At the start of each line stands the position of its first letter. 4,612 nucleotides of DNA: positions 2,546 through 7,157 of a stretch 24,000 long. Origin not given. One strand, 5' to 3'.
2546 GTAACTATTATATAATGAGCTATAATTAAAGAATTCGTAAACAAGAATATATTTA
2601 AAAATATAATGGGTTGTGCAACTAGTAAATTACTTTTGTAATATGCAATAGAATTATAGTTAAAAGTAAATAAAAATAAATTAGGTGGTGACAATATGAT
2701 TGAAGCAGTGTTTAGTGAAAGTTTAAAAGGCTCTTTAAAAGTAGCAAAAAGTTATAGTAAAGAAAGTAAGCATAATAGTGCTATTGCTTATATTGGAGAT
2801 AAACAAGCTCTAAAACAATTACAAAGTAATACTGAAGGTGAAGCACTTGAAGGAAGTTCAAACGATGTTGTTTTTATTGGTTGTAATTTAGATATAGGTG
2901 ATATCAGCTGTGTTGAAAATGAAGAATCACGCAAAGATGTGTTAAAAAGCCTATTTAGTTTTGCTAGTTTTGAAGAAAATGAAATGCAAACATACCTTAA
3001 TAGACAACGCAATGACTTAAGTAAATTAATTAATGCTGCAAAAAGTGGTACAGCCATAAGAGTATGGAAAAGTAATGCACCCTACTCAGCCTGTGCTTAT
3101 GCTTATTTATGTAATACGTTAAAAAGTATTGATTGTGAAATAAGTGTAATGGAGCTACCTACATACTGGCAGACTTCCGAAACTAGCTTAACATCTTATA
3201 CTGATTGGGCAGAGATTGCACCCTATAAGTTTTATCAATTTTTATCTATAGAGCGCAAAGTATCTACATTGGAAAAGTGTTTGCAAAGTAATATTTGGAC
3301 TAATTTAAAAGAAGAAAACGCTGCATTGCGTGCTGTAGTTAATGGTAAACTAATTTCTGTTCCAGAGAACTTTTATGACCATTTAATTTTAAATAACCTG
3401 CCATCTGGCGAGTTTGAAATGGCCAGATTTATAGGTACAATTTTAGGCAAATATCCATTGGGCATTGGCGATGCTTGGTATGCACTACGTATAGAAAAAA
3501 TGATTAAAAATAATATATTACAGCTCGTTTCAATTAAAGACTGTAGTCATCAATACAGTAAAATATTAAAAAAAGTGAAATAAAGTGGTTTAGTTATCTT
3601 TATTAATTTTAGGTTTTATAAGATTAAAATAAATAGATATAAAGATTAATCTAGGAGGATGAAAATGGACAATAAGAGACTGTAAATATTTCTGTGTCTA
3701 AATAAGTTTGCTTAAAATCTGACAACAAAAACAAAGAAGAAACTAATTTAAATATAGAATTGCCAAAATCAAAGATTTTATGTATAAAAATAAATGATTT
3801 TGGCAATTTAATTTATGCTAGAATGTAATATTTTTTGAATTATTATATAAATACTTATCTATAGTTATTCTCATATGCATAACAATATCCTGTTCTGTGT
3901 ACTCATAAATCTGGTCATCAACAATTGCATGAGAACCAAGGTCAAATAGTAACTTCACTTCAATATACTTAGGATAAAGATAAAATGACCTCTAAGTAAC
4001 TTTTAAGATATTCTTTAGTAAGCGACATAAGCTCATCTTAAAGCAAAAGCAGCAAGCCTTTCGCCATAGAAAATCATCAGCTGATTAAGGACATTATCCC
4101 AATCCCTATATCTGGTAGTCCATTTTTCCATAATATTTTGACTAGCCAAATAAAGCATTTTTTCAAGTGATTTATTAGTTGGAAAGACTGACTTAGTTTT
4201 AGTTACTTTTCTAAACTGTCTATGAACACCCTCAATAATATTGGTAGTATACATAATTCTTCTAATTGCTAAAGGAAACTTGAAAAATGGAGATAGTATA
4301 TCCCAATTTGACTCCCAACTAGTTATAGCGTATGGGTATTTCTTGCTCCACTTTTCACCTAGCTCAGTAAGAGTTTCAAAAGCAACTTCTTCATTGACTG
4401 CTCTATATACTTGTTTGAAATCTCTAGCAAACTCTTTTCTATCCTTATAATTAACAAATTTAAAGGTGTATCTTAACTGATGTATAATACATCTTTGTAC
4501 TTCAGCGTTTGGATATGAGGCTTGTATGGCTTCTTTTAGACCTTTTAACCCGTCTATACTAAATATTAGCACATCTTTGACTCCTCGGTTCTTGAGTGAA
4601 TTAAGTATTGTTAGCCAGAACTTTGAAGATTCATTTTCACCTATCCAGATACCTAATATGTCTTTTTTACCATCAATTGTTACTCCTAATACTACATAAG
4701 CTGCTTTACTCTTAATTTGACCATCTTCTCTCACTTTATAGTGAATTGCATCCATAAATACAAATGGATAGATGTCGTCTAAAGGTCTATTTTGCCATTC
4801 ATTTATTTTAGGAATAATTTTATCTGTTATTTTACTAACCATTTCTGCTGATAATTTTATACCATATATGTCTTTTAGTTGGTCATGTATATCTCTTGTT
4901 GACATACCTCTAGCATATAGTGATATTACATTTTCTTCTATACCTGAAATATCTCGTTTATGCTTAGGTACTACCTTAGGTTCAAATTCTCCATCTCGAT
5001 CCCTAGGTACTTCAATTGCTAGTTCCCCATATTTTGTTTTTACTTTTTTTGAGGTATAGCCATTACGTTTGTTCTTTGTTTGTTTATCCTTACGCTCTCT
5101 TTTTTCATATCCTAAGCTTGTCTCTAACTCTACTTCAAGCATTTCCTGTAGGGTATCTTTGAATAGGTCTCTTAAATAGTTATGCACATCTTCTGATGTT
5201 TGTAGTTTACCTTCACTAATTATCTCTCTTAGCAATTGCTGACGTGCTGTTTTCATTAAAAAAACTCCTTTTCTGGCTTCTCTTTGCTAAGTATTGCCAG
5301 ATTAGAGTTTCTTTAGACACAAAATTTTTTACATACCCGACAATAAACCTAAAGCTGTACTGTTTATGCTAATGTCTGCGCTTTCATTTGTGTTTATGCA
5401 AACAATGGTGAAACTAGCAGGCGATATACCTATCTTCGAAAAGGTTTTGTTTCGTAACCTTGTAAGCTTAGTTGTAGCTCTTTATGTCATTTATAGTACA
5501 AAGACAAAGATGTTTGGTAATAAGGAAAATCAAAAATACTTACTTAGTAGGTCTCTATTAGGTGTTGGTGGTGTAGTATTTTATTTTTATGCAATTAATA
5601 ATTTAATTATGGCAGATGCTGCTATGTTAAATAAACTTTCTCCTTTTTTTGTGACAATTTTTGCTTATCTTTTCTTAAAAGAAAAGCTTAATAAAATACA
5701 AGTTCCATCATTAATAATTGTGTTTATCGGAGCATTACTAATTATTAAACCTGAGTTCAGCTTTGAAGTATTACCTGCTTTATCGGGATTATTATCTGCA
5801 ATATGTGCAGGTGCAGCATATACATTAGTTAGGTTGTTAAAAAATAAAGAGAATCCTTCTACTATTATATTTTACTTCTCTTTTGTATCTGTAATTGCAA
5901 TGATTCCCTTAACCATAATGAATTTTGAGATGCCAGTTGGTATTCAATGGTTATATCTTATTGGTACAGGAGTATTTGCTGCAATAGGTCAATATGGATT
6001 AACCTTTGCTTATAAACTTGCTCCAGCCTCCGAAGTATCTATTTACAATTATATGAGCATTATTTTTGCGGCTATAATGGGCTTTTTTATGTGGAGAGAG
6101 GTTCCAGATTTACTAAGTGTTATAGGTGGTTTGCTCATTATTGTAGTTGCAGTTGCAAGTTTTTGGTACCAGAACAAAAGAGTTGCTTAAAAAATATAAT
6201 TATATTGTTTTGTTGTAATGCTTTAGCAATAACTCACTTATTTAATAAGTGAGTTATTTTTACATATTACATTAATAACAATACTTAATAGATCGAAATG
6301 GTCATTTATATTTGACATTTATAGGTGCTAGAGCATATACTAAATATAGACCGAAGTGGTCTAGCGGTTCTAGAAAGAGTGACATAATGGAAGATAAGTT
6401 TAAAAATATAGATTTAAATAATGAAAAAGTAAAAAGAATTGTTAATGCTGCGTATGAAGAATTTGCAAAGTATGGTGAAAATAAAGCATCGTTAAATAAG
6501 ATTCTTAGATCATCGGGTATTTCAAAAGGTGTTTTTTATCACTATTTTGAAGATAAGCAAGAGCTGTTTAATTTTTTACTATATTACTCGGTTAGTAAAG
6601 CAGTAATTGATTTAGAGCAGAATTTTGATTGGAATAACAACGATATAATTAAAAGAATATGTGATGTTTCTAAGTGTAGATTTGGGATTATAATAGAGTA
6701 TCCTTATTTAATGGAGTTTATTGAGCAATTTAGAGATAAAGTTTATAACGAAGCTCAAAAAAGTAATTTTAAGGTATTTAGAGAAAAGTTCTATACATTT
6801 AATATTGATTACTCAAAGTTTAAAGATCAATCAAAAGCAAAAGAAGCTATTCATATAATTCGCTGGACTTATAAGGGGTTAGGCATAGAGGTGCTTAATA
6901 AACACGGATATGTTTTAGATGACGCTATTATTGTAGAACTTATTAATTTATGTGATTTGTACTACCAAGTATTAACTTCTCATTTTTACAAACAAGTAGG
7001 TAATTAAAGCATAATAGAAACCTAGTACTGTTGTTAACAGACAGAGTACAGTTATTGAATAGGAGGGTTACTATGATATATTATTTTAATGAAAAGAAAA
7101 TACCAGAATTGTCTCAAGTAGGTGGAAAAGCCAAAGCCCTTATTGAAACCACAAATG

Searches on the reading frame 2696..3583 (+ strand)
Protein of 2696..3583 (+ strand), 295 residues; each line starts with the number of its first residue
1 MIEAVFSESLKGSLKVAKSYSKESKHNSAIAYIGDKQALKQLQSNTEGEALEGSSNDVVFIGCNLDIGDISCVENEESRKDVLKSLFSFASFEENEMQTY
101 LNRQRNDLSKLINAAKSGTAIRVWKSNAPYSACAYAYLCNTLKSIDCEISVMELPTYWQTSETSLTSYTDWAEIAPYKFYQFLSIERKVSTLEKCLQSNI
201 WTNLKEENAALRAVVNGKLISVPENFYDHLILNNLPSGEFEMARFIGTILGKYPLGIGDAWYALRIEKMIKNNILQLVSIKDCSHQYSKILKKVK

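Call 46: search_protein_families(library=pfam, proteins=[window:2696-3583:+], max_evalue=0.01)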
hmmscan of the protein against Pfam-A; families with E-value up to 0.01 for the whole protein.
window:2696-3583:+ (295 aa): 2 families
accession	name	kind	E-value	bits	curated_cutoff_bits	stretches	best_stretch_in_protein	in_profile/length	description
PF12395.13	DUF3658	-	2.8e-27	95.3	23.3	1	183-282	2-101/107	Protein of unknown function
PF08874.15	DUF1835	-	1.4e-11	45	21.1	1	54-153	23-121/122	Domain of unknown function (DUF1835)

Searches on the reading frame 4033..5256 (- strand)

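Call 46: search_protein_families(library=pfam, proteins=[window:4033-5256:-], max_evalue=0.01)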
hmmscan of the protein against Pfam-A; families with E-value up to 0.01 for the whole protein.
window:4033-5256:- (407 aa): 2 families
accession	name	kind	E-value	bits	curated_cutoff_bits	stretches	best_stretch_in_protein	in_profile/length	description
PF00872.24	Transposase_mut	-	6.6e-120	400.9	21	1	9-380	7-377/379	Transposase, Mutator family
PF10551.15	MULE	-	9.4e-06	26.4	27.6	1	186-260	17-96/99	MULE transposase domain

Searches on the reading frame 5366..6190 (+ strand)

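Call 46: search_protein_families(library=pfam, proteins=[window:5366-6190:+], max_evalue=0.01)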
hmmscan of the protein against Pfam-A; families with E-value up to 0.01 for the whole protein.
window:5366-6190:+ (274 aa): 3 families
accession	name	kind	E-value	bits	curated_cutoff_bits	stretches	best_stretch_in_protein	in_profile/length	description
PF00892.27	EamA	-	7.8e-34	117.3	28.2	2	2-127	12-134/135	EamA-like transporter family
PF03151.22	TPT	-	8.8e-07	29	30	1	33-185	40-198/291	Triose-phosphate Transporter family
PF05653.20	Mg_trans_NIPA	-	0.00012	21.9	26.2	1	195-262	50-116/295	Magnesium transporter NIPA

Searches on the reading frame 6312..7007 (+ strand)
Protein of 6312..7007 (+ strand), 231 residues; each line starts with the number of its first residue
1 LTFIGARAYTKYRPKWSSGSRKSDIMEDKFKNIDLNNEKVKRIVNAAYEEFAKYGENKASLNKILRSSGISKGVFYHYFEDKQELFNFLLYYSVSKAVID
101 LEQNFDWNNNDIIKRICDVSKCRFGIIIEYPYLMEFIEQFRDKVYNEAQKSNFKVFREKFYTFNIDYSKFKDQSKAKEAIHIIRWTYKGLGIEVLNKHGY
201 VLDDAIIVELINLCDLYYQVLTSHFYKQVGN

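Call 46: search_protein_families(library=pfam, proteins=[window:6312-7007:+], max_evalue=0.01)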
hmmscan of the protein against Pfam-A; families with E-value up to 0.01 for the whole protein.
window:6312-7007:+ (231 aa): 1 family
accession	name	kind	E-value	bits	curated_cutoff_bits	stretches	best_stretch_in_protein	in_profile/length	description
PF00440.29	TetR_N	-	2.9e-11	43.4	24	1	43-87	1-45/47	Bacterial regulatory proteins, tetR family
